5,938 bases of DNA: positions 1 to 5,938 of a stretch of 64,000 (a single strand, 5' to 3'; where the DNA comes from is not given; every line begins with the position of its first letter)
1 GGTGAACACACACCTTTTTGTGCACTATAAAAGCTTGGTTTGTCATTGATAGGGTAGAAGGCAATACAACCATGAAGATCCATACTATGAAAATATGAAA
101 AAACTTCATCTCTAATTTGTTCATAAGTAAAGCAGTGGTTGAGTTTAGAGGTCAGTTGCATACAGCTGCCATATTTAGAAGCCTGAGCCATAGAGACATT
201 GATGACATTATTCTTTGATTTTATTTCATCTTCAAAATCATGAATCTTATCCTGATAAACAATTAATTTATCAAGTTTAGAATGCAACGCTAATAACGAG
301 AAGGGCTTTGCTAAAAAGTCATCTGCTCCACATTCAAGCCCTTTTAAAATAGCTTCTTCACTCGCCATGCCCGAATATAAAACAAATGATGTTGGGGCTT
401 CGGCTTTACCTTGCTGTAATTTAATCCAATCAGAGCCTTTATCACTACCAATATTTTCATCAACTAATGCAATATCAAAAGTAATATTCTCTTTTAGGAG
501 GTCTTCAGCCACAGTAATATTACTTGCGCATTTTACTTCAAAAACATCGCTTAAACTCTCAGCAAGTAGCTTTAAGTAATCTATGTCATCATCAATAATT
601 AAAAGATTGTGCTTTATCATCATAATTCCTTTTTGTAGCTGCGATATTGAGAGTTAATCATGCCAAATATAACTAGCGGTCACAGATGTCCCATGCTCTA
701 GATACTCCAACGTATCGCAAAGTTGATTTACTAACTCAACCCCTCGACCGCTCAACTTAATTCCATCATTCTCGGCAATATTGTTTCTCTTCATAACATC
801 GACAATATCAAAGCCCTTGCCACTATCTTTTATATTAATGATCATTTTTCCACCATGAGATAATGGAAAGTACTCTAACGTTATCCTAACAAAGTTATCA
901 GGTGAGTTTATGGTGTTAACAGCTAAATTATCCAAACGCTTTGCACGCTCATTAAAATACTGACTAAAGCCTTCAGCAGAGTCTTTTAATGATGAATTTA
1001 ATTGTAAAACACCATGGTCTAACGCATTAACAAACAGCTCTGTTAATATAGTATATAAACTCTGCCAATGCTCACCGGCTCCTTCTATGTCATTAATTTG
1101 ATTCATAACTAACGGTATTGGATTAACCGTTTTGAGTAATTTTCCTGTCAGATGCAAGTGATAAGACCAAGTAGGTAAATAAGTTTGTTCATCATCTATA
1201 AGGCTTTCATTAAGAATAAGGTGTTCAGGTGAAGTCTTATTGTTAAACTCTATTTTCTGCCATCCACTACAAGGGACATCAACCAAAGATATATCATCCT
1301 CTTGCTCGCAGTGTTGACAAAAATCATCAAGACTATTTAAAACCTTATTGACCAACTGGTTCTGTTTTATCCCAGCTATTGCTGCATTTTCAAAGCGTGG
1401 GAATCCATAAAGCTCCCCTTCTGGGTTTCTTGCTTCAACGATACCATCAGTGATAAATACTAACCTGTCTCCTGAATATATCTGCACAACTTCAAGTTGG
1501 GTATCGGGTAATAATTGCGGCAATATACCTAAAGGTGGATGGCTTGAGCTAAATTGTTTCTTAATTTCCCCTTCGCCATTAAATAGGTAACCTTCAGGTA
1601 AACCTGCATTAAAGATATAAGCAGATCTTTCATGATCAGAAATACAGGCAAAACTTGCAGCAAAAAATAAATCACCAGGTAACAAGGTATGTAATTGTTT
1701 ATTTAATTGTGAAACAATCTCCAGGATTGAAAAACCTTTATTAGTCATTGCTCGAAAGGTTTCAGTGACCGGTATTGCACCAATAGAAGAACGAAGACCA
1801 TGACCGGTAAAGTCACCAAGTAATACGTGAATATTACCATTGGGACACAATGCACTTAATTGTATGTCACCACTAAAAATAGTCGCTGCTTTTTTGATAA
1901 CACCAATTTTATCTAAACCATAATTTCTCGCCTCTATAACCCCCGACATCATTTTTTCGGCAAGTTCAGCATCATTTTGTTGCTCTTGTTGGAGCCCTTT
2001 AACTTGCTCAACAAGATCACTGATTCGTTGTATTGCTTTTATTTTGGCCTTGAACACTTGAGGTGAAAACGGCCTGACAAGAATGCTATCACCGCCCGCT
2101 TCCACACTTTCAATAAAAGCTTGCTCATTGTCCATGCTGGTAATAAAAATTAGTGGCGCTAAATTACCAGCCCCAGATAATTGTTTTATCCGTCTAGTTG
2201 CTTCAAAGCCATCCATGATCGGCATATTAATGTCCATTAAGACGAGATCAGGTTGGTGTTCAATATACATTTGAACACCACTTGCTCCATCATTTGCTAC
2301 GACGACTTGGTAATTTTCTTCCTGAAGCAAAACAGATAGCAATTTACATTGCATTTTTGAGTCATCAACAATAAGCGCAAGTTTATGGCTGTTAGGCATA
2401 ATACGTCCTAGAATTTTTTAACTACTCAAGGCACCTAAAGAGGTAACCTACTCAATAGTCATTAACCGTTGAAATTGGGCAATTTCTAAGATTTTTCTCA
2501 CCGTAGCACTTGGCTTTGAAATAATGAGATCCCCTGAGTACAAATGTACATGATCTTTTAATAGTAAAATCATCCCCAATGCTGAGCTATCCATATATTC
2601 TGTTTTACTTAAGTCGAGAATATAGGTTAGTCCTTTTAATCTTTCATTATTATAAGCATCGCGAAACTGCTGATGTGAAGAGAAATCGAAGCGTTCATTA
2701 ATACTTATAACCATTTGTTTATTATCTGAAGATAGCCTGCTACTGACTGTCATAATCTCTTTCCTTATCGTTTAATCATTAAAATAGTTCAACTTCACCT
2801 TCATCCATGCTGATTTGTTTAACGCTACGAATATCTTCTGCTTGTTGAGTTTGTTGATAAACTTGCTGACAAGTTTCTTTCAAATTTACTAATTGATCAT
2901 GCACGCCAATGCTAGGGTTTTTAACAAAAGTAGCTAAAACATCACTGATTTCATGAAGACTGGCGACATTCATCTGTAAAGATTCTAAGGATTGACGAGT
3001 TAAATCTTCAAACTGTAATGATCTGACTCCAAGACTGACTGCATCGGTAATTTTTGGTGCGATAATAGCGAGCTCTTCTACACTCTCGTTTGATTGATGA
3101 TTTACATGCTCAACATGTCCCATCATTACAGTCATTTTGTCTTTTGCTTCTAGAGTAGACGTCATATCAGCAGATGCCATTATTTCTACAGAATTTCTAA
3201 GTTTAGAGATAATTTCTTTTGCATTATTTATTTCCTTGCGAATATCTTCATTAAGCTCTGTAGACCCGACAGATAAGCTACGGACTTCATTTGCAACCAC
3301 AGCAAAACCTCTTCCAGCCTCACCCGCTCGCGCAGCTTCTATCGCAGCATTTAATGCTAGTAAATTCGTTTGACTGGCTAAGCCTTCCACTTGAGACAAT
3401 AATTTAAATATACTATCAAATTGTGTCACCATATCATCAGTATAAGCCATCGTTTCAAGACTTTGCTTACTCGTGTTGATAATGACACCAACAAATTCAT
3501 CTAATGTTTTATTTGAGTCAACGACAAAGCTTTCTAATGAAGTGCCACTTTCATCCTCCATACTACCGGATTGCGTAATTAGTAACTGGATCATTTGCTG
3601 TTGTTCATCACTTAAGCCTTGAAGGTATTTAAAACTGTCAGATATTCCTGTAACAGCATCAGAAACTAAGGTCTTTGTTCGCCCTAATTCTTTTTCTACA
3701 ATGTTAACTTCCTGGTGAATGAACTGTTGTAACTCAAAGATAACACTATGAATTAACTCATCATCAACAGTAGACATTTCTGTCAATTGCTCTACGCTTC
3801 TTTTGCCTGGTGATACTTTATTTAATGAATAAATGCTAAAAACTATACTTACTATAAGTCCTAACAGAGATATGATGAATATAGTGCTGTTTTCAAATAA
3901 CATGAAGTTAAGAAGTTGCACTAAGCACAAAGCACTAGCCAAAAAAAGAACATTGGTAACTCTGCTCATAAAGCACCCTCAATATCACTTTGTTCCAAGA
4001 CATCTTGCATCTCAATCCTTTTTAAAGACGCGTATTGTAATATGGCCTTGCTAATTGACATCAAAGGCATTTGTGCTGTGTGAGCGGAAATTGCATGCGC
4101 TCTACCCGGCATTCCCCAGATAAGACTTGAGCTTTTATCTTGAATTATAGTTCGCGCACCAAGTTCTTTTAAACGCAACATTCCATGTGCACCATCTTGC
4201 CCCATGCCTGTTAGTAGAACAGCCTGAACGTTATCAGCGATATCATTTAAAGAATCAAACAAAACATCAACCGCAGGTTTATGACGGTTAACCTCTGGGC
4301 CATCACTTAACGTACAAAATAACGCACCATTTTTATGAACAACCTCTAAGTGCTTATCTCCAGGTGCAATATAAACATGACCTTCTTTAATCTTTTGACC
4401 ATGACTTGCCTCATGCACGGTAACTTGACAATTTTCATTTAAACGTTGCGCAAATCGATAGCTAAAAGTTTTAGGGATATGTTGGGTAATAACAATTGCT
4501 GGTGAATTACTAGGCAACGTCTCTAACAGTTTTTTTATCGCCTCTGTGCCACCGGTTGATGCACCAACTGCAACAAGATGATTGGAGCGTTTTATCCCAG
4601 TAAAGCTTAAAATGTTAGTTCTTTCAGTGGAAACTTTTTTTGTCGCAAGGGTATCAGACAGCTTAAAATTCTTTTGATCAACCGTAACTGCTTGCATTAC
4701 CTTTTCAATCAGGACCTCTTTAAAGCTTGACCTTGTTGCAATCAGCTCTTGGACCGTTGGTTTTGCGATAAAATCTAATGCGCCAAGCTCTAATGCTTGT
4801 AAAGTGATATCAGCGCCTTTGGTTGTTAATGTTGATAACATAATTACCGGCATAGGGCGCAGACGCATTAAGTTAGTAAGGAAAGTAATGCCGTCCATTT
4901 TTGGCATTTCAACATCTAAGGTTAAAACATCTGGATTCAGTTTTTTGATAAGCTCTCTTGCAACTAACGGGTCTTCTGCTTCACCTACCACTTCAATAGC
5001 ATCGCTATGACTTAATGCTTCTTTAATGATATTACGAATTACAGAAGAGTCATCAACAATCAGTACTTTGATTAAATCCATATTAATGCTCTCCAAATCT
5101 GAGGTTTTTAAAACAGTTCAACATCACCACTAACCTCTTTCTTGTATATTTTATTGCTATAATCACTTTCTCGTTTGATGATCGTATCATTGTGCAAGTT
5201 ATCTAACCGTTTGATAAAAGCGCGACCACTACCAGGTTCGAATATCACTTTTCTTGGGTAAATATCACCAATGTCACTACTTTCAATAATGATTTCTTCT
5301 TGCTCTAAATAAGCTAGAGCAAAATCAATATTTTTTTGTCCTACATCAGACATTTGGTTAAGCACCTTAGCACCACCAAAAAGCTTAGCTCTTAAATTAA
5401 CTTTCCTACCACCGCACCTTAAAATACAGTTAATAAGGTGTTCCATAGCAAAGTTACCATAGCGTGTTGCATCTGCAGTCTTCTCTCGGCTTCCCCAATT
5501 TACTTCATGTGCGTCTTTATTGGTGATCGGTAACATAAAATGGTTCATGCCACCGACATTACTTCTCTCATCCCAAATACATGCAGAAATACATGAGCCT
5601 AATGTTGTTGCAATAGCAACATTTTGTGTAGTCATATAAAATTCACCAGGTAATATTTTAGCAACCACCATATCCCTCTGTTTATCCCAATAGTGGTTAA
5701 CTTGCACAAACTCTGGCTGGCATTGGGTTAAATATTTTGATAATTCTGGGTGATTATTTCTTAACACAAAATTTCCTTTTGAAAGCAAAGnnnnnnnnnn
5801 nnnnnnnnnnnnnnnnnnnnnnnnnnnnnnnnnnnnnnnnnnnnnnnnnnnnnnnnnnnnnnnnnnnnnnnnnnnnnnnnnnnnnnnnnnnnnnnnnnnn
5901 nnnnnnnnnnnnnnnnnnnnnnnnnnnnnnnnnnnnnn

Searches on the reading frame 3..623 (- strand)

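Call 29: search_protein_families(library=pfam, proteins=[window:3-623:-], max_evalue=0.00001)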
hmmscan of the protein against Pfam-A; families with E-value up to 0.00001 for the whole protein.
window:3-623:- (207 aa): 1 family
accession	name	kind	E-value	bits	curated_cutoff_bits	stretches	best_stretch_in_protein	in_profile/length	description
PF00072.30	Response_reg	-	5.3e-12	46.3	30.2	1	8-117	2-110/111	Response regulator receiver domain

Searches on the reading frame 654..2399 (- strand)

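Call 28: search_protein_families(library=pfam, proteins=[window:654-2399:-], max_evalue=0.00001)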
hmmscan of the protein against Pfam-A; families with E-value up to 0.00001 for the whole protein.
window:654-2399:- (581 aa): 3 families
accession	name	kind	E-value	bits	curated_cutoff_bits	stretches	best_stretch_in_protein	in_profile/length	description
PF07228.17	SpoIIE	-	1.8e-36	126.3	25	1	187-373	2-187/192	Stage II sporulation protein E (SpoIIE)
PF00072.30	Response_reg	-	4.4e-24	85.2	30.2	1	9-120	2-110/111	Response regulator receiver domain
PF13581.12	HATPase_c_2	-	4.1e-06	27.3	27.4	0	443-576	27-126/127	Histidine kinase-like ATPase domain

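Call 62: search_protein_families(library=ncbifam, proteins=[window:654-2396:-], max_evalue=1e-10)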
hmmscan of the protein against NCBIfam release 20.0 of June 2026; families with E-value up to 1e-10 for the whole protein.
window:654-2396:- (580 aa): 49 families (the best 25 are shown)
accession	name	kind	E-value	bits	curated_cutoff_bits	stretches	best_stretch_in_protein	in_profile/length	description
NF007135.0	PRK09581.1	equivalog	1.8e-26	93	474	1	8-150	6-146/457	PleD family two-component system response regulator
NF041367.1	CheY_Halo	equivalog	1.8e-23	83.1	200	1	8-116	2-108/114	chemotaxis protein CheY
NF045944.1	ResRegRpaBCyano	equivalog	3.5e-22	78.9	330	1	8-130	1-116/229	response regulator transcription factor RpaB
NF040689.1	MtrAB_MtrA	equivalog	2.2e-21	76.2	300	1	8-127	2-117/219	MtrAB system response regulator MtrA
TIGR02154.1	PhoB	equivalog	1.4e-20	73.6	296.2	1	7-126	5-123/226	phosphate regulon transcriptional regulator PhoB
NF040534.1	resp_reg_YycF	equivalog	5.5e-20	71.6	340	1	7-145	3-133/231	response regulator YycF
NF053854.1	RespRegPhoBBctds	equivalog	7.8e-20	71.2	270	1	8-136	2-128/225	two-component system response regulator PhoB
NF041733.1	resp_reg_CseB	equivalog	7.6e-19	68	350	1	8-140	4-132/228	two-component system response regulator CseB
NF051850.1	RespRegRprY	equivalog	3.8e-18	65.8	370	1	5-125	6-122/234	response regulator transcription factor RprY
NF033120.0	vanR_FM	exception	2.2e-17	63.5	460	1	8-133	7-128/231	vancomycin resistance response regulator transcription factor, VanR-F/VanR-M family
NF007005.1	PRK09468.1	equivalog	5.3e-17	62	331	1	6-145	5-139/237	osmolarity response regulator transcription factor OmpR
NF008296.0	PRK11083.1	equivalog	1.1e-16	60.9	273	1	6-133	5-128/228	two-component system response regulator CreB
TIGR01387.1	cztR_silR_copR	subfamily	1.2e-16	61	279.2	1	8-131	2-122/218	heavy metal response regulator transcription factor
NF008469.0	PRK11361.1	equivalog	2e-16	59.7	714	1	5-139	5-136/461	acetoacetate metabolism transcriptional regulator AtoC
NF008318.0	PRK11107.1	equivalog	2.6e-16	58.9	890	1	8-138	671-800/920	two-component sensor histidine kinase BarA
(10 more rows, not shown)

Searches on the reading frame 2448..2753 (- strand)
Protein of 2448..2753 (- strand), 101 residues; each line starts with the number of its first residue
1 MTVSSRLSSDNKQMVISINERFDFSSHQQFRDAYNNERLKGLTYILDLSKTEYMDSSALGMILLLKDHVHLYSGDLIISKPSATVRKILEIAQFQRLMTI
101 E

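Call 28: search_protein_families(library=pfam, proteins=[window:2448-2753:-], max_evalue=0.00001)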
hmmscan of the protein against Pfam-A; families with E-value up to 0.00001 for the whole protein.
window:2448-2753:- (101 aa): 2 families
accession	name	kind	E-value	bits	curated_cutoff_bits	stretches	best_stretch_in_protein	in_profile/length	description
PF01740.26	STAS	-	2.1e-13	50.4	22.6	1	14-100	11-99/106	STAS domain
PF13466.11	STAS_2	-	2.7e-07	31.1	29.2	1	16-92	1-77/80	STAS domain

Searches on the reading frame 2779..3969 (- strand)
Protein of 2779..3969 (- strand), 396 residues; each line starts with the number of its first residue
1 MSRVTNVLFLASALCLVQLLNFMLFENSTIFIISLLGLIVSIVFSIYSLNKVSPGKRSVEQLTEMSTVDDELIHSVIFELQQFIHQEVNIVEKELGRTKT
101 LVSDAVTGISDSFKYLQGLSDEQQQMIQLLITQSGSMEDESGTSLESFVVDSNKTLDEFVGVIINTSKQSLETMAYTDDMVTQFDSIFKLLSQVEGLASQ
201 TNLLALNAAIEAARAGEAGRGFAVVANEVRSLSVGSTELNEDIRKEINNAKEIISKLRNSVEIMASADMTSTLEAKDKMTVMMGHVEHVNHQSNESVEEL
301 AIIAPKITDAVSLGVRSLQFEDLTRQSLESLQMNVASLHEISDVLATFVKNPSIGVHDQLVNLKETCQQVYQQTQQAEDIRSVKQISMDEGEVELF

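Call 28: search_protein_families(library=pfam, proteins=[window:2779-3969:-], max_evalue=0.00001)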
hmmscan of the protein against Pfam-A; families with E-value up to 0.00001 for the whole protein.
window:2779-3969:- (396 aa): 1 family
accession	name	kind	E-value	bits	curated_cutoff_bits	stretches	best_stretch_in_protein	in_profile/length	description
PF00015.26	MCPsignal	-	1.9e-24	86.9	34.6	1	172-311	20-165/172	Methyl-accepting chemotaxis protein (MCP) signalling domain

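Call 62: search_protein_families(library=ncbifam, proteins=[window:2779-3966:-], max_evalue=1e-10)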
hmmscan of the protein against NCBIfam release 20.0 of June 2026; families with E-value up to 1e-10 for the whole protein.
window:2779-3966:- (395 aa): 7 families
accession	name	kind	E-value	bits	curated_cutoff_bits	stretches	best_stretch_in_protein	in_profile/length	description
NF058645.1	MCPCtpMPsAe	equivalog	2.3e-21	76.2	900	1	137-349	346-554/558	methyl-accepting chemotaxis protein CtpM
NF011622.0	PRK15048.1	equivalog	2.5e-19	69.8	900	1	184-303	357-475/553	methyl-accepting chemotaxis protein II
NF047851.1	MCPCitTducer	equivalog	8.7e-19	68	900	1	178-302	352-475/553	methyl-accepting chemotaxis citrate transducer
NF007309.0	PRK09793.1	equivalog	6.5e-18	65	903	1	156-303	323-473/533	methyl-accepting chemotaxis protein IV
NF011615.0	PRK15041.1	equivalog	1e-17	64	947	1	177-294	352-468/554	methyl-accepting chemotaxis protein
NF050802.1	AspChtxCcaA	equivalog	2.1e-16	59.5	1300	1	109-308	510-693/700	aspartate chemotaxis receptor CcaA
NF041847.1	transduc_aer2_vibrio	equivalog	9.2e-16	57.2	1200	1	184-303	596-714/804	aerotaxis transducer Aer2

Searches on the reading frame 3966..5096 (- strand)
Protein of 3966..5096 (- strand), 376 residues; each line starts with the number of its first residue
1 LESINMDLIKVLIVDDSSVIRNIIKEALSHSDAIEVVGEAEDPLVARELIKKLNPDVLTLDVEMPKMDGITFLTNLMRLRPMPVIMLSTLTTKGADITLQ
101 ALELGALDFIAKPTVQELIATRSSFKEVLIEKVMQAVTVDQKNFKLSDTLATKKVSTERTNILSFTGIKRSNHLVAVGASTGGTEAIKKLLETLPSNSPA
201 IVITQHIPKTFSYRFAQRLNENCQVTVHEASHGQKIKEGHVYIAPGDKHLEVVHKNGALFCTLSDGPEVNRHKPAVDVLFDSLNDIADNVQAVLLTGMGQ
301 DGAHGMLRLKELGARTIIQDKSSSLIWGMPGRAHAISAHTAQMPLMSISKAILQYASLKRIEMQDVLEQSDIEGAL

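Call 28: search_protein_families(library=pfam, proteins=[window:3966-5096:-], max_evalue=0.00001)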
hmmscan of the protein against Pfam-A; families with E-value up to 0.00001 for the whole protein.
window:3966-5096:- (376 aa): 2 families
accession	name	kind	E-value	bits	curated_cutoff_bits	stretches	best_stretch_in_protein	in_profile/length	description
PF01339.22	CheB_methylest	-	2.2e-57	194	24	1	175-352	1-174/174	CheB methylesterase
PF00072.30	Response_reg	-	5.7e-25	88.1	30.2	1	11-119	1-106/111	Response regulator receiver domain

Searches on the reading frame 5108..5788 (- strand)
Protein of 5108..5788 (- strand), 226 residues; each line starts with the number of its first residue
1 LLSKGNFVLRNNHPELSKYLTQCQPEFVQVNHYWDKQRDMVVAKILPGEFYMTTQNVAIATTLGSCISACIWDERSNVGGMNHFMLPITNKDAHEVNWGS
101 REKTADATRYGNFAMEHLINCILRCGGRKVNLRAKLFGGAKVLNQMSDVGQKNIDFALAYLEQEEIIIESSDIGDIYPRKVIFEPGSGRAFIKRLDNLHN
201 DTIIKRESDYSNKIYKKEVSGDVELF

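Call 28: search_protein_families(library=pfam, proteins=[window:5108-5788:-], max_evalue=0.00001)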
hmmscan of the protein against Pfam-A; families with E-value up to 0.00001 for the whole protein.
window:5108-5788:- (226 aa): 1 family
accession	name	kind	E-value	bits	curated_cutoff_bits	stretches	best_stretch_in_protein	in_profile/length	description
PF03975.18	CheD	-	6.1e-26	91.1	25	1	100-194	9-108/108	CheD chemotactic sensory transduction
